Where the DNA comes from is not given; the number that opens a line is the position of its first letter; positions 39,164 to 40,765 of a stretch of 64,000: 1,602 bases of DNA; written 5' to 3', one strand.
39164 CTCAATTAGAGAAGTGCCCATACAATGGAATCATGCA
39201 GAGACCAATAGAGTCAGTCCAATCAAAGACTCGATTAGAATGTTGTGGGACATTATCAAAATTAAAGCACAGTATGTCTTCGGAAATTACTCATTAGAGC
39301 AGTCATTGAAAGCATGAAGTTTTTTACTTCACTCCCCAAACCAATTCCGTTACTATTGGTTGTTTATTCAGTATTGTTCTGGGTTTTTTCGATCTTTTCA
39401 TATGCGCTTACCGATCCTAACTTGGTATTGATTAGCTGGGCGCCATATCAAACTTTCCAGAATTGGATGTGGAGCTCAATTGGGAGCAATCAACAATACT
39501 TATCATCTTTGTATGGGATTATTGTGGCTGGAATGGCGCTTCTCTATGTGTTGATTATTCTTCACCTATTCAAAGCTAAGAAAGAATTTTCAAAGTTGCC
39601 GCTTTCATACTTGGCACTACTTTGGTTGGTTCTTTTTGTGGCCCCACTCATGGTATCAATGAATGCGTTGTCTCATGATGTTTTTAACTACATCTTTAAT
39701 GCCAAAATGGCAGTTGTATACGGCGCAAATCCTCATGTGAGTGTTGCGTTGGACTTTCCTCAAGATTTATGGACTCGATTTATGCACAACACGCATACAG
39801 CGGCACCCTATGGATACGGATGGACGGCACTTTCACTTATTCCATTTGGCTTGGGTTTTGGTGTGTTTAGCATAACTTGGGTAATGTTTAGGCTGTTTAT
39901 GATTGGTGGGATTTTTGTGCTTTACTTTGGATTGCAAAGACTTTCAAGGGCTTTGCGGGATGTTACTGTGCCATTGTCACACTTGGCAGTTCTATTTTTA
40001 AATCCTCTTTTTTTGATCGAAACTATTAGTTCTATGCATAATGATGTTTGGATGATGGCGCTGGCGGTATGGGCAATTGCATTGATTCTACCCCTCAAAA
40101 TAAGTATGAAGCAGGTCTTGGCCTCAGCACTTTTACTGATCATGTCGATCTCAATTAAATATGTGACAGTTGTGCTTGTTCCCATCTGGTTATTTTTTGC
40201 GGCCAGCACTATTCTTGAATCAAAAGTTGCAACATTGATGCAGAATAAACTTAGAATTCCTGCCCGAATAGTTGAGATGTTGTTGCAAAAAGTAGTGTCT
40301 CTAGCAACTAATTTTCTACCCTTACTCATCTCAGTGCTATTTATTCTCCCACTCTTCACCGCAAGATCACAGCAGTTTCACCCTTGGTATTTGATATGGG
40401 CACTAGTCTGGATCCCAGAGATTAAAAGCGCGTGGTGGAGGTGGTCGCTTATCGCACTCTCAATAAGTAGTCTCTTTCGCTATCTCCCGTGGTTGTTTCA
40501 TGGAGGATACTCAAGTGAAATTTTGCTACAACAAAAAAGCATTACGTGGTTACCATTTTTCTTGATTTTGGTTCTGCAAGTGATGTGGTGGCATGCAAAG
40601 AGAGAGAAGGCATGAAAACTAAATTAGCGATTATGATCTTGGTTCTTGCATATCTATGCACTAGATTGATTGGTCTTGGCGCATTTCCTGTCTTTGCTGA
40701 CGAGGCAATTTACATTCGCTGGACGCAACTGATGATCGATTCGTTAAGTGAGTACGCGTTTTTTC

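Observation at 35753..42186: Gtr-like lipid-linked glycosylation module: GtrA/GtrB fusion plus several GT-C transferases, downstream of the GDP-D-rhamnose genes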

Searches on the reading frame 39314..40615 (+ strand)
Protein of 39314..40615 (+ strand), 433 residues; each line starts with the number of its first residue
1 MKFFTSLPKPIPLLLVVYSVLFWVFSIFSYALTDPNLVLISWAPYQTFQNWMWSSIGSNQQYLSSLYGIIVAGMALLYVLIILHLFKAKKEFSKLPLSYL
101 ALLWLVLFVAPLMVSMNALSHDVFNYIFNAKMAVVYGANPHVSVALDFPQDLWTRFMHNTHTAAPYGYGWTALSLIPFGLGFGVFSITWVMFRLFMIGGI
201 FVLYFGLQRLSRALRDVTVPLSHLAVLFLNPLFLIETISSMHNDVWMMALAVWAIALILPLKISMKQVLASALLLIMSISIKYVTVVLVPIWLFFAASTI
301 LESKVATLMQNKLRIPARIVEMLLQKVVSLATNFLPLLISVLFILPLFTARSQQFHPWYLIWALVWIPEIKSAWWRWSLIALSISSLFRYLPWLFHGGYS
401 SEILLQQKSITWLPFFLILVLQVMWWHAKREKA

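Call 4: search_protein_families(library=pfam, proteins=[window:39314-40615:+], max_evalue=0.01)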
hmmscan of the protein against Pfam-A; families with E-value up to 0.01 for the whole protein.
window:39314-40615:+ (433 aa): 0 families

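Call 6: search_protein_families(library=ncbifam, proteins=[window:39314-40615:+], max_evalue=0.01)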
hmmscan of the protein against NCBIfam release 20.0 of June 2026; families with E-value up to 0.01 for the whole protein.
window:39314-40615:+ (433 aa): 1 family
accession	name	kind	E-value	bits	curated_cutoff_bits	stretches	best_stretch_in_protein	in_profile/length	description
TIGR03459.1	crt_membr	equivalog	6.2e-08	32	439.4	1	104-333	81-303/470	alpha-(1->6)-mannopyranosyltransferase A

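Call 15: search_solved_structures(query=window:39314-40615:+, max_evalue=10, show_alignments=1)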
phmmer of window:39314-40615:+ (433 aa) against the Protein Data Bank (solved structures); distinct sequences matched with E-value up to 10: 2.
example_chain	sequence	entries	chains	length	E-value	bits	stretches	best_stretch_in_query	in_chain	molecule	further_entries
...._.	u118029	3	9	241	0.99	11.8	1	102-161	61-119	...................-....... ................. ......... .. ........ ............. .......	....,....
6zzl_A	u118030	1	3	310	1.5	11.1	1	102-161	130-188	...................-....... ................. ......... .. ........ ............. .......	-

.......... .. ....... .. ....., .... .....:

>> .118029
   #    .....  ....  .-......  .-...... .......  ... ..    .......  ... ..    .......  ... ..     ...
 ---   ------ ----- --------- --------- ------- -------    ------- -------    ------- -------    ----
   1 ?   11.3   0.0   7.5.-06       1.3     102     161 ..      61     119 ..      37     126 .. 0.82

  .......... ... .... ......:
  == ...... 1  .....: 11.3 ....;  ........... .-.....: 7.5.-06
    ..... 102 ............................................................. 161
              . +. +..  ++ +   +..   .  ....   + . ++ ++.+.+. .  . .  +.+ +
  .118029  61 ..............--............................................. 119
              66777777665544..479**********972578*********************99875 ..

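Call 18: find_homologous_proteins(query=window:39314-40615:+, max_evalue=0.001)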
Query window:39314-40615:+ (433 aa): 628 proteins with E <= 0.001 among 8000 candidates; the best 120 are listed.
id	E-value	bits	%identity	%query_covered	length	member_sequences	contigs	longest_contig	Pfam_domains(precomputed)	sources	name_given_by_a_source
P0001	6.3e-275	930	100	100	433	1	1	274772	PF26314.1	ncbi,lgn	-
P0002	5.9e-118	413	48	98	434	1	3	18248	PF26314.1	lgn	-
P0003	1.9e-111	392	49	97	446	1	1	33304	PF26314.1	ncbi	-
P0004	3.2e-111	391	50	96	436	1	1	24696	PF26314.1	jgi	jgi:hypothetical protein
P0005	1.3e-108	382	48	95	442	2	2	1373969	PF26314.1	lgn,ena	-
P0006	4.4e-108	380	47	95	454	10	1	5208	PF26314.1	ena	-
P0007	7.1e-106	373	48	90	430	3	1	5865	PF26314.1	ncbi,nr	ncbi:MAG: alpha,6-mannosyltransferase [Patescibacteria group bacterium]|nr:alpha,6-mannosyltransfera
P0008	1.4e-105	372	50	97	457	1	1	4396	PF26314.1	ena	-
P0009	2.2e-105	372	48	94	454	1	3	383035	PF26314.1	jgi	jgi:hypothetical protein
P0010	4.2e-105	371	47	94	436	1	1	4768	PF26314.1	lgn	-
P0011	5.0e-105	370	46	97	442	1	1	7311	PF26314.1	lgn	-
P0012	6.2e-105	370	45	94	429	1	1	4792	PF26314.1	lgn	-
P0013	3.6e-104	368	47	93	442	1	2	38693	PF26314.1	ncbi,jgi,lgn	jgi:hypothetical protein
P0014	6.9e-104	367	47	93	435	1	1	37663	PF26314.1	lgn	-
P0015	2.9e-103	365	48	94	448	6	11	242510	PF26314.1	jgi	jgi:hypothetical protein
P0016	4.5e-103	364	46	95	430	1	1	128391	PF26314.1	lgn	-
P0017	1.3e-102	362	47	90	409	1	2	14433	PF26314.1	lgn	-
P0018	3.5e-102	361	45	94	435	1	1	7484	PF26314.1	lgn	-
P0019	3.5e-102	361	43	92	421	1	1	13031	PF26314.1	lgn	-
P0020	8.0e-102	360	47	96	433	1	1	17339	PF26314.1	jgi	jgi:hypothetical protein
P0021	1.0e-101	359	58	64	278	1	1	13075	PF26314.1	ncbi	ncbi:MAG: hypothetical protein WAU07_03890, partial [Microgenomates group bacterium]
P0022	6.6e-101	357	45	97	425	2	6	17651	PF26314.1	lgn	-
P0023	6.8e-101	357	45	95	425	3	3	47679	PF26314.1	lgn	-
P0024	1.8e-100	355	45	95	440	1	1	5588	PF26314.1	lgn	-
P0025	2.4e-100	355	45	94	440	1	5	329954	PF26314.1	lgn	-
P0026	3.8e-100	354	45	96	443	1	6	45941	PF26314.1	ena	-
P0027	4.6e-100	354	43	96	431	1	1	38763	PF26314.1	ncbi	-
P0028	5.6e-100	354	45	94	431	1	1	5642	PF26314.1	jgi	jgi:hypothetical protein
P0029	1.6e-99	352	47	90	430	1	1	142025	PF26314.1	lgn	-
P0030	2.4e-99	352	45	94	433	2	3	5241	PF26314.1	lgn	-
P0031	2.5e-99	352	47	91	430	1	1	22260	PF26314.1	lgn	-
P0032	2.6e-99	352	45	97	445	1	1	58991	PF26314.1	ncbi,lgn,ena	-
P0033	3.4e-99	351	46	96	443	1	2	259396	PF26314.1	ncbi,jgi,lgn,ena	jgi:hypothetical protein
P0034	5.8e-99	350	46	91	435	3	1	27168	PF26314.1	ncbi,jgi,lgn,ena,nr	ncbi:MAG: hypothetical protein COU66_03725 [Candidatus Pacebacteria bacterium CG10_big_fil_rev_8_21_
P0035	9.2e-99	350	45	93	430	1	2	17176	PF26314.1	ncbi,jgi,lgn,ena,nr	ncbi:MAG: hypothetical protein COY80_00270 [Candidatus Pacebacteria bacterium CG_4_10_14_0_8_um_filt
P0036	1.5e-98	349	46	95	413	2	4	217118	PF26314.1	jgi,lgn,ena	-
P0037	1.5e-98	349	45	94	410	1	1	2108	PF26314.1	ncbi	-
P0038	1.5e-98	349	46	91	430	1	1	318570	PF26314.1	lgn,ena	-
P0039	2.7e-98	348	48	91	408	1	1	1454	PF26314.1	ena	-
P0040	2.9e-98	348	46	94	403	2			PF26314.1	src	-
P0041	4.7e-98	347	46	90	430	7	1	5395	PF26314.1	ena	-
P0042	5.7e-98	347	46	91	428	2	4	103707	PF26314.1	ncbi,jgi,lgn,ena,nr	ncbi:MAG: hypothetical protein GW947_02710 [Candidatus Pacebacteria bacterium]|nr:hypothetical prote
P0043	1.2e-97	346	46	91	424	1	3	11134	PF26314.1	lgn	-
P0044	2.4e-97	345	46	92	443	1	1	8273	PF26314.1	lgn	-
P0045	2.5e-97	345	45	94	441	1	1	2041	PF26314.1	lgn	-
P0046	3.2e-97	345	43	92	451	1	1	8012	PF26314.1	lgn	-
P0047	8.9e-97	343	43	94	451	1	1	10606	PF26314.1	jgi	jgi:hypothetical protein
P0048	1.0e-96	343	48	93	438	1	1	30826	PF26314.1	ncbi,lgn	-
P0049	1.1e-96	343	43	91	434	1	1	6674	PF26314.1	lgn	-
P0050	1.2e-96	343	47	94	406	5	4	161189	PF26314.1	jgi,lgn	-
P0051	1.3e-96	343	46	93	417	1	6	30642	PF26314.1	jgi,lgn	jgi:hypothetical protein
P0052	1.4e-96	343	46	93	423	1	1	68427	PF26314.1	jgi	jgi:hypothetical protein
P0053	1.8e-96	342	44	97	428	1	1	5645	PF26314.1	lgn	-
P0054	2.3e-96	342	46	94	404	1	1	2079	PF26314.1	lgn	-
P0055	3.3e-96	341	46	93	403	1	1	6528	PF26314.1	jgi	-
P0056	3.3e-96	341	41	96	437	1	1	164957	PF26314.1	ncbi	-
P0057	4.4e-96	341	46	90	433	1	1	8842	PF26314.1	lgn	-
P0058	5.3e-96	341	43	94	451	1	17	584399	PF26314.1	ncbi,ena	-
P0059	6.0e-96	340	44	93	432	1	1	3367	PF26314.1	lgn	-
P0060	1.2e-95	339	44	94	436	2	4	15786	PF26314.1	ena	-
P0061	1.6e-95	339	45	91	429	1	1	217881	PF26314.1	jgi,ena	jgi:hypothetical protein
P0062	1.7e-95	339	47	93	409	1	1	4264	PF26314.1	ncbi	ncbi:hypothetical protein BH10PAT2_BH10PAT2_2220 [soil metagenome]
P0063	2.0e-95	339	43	94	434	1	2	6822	PF26314.1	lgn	-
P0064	2.2e-95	339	44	90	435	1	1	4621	PF26314.1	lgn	-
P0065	2.7e-95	338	45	93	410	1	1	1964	PF26314.1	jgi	-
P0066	2.7e-95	338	47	93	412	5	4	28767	PF26314.1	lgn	-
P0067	2.8e-95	338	47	92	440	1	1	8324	PF26314.1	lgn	-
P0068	3.1e-95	338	43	96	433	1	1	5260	PF26314.1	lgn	-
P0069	4.4e-95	338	45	94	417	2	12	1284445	PF26314.1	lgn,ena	-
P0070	7.0e-95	337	46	92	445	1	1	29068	PF26314.1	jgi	-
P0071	1.2e-94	336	44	90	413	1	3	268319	PF26314.1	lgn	-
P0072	1.6e-94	336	44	95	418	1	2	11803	PF26314.1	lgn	-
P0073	1.7e-94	336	45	90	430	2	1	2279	PF26314.1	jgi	-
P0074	2.3e-94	335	47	93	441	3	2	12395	PF26314.1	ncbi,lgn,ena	-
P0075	2.9e-94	335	47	92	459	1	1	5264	PF26314.1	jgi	jgi:hypothetical protein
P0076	3.0e-94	335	44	94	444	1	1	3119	PF26314.1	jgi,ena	-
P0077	3.7e-94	335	46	91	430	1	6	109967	PF26314.1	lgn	-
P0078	4.2e-94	334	44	94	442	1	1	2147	PF26314.1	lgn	-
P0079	7.3e-94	334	46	97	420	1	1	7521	PF26314.1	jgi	jgi:hypothetical protein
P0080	7.7e-94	333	45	92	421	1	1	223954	PF26314.1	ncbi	-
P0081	1.4e-93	333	43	91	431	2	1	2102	PF26314.1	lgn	-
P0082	2.2e-93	332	45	95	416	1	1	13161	PF26314.1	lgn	-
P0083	2.6e-93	332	46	90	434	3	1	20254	PF26314.1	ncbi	-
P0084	2.7e-93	332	43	93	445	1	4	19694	PF26314.1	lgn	-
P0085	3.3e-93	331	47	91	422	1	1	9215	PF26314.1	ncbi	-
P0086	1.2e-92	330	45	94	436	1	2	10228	PF26314.1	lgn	-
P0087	1.7e-92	329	45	94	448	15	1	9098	PF26314.1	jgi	-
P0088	1.8e-92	329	45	93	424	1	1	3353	PF26314.1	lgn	-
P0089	1.9e-92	329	44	97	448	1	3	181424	PF26314.1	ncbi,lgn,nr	ncbi:MAG: hypothetical protein H6773_01655 [Pseudomonadales bacterium]|nr:hypothetical protein [Cand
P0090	5.4e-92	327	43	92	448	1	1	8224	PF26314.1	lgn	-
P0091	5.7e-92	327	47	90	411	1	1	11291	PF26314.1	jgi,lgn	jgi:hypothetical protein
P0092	9.2e-92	327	44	90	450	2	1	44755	PF26314.1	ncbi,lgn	ncbi:MAG: hypothetical protein PVJ09_04775 [Candidatus Woesebacteria bacterium]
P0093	1.4e-91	326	43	92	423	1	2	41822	PF26314.1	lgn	-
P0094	1.6e-91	326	42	94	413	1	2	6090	PF26314.1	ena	-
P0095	2.1e-91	325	45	94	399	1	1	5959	PF26314.1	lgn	-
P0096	2.3e-91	325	47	94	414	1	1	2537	PF26314.1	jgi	-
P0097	3.1e-91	325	42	94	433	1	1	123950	PF26314.1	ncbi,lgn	ncbi:MAG: hypothetical protein ACOZAN_00255 [Patescibacteria group bacterium]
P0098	3.4e-91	325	47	90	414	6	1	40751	PF26314.1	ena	-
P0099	4.1e-91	325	47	90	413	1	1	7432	PF26314.1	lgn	-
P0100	4.5e-91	324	44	97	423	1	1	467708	PF26314.1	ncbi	-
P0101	4.9e-91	324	42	91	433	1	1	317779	PF26314.1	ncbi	-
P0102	5.6e-91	324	44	99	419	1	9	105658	PF26314.1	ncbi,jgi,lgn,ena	jgi:hypothetical protein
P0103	5.6e-91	324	44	95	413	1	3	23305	PF26314.1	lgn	-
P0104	6.1e-91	324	42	91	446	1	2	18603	PF26314.1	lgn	-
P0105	6.4e-91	324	43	93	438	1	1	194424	PF26314.1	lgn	-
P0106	7.1e-91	324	46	90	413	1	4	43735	PF26314.1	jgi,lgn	-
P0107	8.0e-91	324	44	90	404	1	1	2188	PF26314.1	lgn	-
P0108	9.7e-91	323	45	90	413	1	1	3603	PF26314.1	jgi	-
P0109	1.2e-90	323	45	90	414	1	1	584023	PF26314.1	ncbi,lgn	-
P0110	1.6e-90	323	45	96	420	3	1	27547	PF26314.1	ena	-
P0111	2.1e-90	322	45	94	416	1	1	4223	PF26314.1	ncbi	-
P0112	2.5e-90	322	47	90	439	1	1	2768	PF26314.1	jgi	-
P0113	2.5e-90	322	45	90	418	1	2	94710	PF26314.1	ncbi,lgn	-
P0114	3.6e-90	321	45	95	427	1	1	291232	PF26314.1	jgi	jgi:hypothetical protein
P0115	4.6e-90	321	45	90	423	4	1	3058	PF26314.1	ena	-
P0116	4.9e-90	321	45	96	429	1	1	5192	PF26314.1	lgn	-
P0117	5.7e-90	321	42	90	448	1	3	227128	PF26314.1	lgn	-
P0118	6.0e-90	321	45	93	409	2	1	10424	PF26314.1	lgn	-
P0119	7.6e-90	320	43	91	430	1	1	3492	PF26314.1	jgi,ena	-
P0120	8.7e-90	320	47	92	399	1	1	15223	PF26314.1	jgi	jgi:hypothetical protein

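Call 19: find_encoding_contigs(protein=P0001, flank=10000, max_places=4)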
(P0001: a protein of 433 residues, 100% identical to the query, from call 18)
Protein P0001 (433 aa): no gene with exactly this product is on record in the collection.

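Call 21: find_encoding_contigs(protein=P0005, flank=10000, max_places=2)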
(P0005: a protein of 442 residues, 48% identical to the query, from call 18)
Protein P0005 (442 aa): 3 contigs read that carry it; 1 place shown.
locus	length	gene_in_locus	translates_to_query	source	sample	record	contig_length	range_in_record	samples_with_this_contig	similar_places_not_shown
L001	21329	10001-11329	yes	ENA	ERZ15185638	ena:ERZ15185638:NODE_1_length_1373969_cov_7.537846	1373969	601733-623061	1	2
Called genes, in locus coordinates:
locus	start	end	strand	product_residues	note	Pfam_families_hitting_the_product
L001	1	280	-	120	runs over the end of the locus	-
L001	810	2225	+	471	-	PF01336:tRNA_anti-codon, PF00152:tRNA-synt_2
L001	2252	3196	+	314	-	PF02113:Peptidase_S13 (weak), PF00768:Peptidase_S11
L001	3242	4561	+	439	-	PF01210:NAD_Gly3P_dh_N (faint), PF02737:3HCDH_N (weak), PF03446:NAD_binding_2 (weak), PF03721:UDPG_MGDP_dh_N, PF00984:UDPG_MGDP_dh, PF03720:UDPG_MGDP_dh_C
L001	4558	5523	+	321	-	PF01370:Epimerase, PF04321:RmlD_sub_bind, PF16363:GDP_Man_Dehyd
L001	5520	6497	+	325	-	PF01370:Epimerase, PF04321:RmlD_sub_bind, PF16363:GDP_Man_Dehyd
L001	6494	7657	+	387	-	PF00535:Glycos_transf_2, PF04138:GtrA_DPMS_TM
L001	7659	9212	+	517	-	PF13231:PMT_2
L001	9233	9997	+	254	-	PF00535:Glycos_transf_2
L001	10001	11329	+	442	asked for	PF26314:MptA_B_family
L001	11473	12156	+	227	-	PF00072:Response_reg, PF00486:Trans_reg_C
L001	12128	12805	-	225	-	PF02518:HATPase_c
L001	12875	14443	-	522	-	PF02366:PMT, PF13231:PMT_2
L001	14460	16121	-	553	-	PF00343:Phosphorylase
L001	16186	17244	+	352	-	PF01791:DeoC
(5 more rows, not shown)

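Call 22: find_encoding_contigs(protein=P0009, flank=10000, max_places=2)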
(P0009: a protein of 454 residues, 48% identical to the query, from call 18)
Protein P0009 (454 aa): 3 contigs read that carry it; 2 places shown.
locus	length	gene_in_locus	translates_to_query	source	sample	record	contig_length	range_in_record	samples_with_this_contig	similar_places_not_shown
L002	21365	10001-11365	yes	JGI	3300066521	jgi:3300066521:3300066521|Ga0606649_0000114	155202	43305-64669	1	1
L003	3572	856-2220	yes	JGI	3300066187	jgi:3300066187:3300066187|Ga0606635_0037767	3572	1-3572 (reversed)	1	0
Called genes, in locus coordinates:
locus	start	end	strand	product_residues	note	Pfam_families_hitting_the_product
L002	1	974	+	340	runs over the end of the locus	PF01073:3Beta_HSD, PF01370:Epimerase, PF02719:Polysacc_synt_2, PF04321:RmlD_sub_bind, PF05368:NmrA (weak), PF07993:NAD_binding_4, PF13460:NAD_binding_10, PF16363:GDP_Man_Dehyd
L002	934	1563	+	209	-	PF00908:dTDP_sugar_isom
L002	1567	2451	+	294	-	PF01370:Epimerase, PF04321:RmlD_sub_bind, PF16363:GDP_Man_Dehyd, PF01073:3Beta_HSD, PF02719:Polysacc_synt_2 (weak), PF07993:NAD_binding_4, PF13460:NAD_binding_10 (faint)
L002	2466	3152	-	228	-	PF01746:tRNA_m1G_MT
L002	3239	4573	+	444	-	PF02737:3HCDH_N (weak), PF03446:NAD_binding_2 (weak), PF03721:UDPG_MGDP_dh_N, PF03807:F420_oxidored (faint), PF00984:UDPG_MGDP_dh, PF03720:UDPG_MGDP_dh_C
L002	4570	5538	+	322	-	PF01073:3Beta_HSD (faint), PF01370:Epimerase, PF02719:Polysacc_synt_2 (faint), PF04321:RmlD_sub_bind (weak), PF16363:GDP_Man_Dehyd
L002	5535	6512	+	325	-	PF01370:Epimerase, PF04321:RmlD_sub_bind, PF05368:NmrA (weak), PF16363:GDP_Man_Dehyd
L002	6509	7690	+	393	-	PF00535:Glycos_transf_2, PF04138:GtrA_DPMS_TM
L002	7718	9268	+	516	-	-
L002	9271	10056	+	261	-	PF00535:Glycos_transf_2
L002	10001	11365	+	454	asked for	PF26314:MptA_B_family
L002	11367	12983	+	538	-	PF02366:PMT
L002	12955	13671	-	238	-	PF00072:Response_reg, PF00486:Trans_reg_C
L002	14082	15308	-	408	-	PF02073:Peptidase_M29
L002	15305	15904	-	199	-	PF01725:Ham1p_like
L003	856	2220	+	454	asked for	PF26314:MptA_B_family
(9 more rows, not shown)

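Call 23: find_encoding_contigs(protein=P0058, flank=10000, max_places=2)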
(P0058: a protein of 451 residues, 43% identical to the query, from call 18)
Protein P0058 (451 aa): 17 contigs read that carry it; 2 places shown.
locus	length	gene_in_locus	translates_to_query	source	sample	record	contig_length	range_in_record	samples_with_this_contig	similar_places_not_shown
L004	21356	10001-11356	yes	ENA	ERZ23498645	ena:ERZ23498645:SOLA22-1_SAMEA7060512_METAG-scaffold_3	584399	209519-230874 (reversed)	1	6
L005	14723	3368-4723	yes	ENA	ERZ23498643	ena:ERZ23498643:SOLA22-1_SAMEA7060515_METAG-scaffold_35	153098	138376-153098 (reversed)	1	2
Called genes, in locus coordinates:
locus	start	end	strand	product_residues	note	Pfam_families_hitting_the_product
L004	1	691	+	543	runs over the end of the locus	PF01368:DHH, PF02272:DHHA1, PF17768:RecJ_OB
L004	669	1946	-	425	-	-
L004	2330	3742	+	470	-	PF01336:tRNA_anti-codon, PF00152:tRNA-synt_2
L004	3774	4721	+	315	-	PF02113:Peptidase_S13 (weak), PF00768:Peptidase_S11, PF13354:Beta-lactamase2 (weak)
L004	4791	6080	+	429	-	PF01210:NAD_Gly3P_dh_N (faint), PF02737:3HCDH_N (weak), PF03446:NAD_binding_2 (weak), PF03721:UDPG_MGDP_dh_N, PF03807:F420_oxidored (faint), PF00984:UDPG_MGDP_dh, PF03720:UDPG_MGDP_dh_C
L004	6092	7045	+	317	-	PF01073:3Beta_HSD, PF01370:Epimerase, PF02719:Polysacc_synt_2 (faint), PF04321:RmlD_sub_bind, PF07993:NAD_binding_4 (faint), PF16363:GDP_Man_Dehyd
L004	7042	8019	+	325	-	PF01370:Epimerase, PF04321:RmlD_sub_bind, PF05368:NmrA (weak), PF16363:GDP_Man_Dehyd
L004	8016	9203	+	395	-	PF00535:Glycos_transf_2, PF10111:Glyco_tranf_2_2 (weak), PF04138:GtrA_DPMS_TM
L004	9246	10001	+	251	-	PF00535:Glycos_transf_2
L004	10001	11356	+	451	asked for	PF26314:MptA_B_family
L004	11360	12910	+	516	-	PF02366:PMT, PF13231:PMT_2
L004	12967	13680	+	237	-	PF02518:HATPase_c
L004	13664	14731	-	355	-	PF01757:Acyl_transf_3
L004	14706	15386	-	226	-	PF00072:Response_reg, PF00486:Trans_reg_C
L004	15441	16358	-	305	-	PF01544:CorA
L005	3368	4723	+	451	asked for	PF26314:MptA_B_family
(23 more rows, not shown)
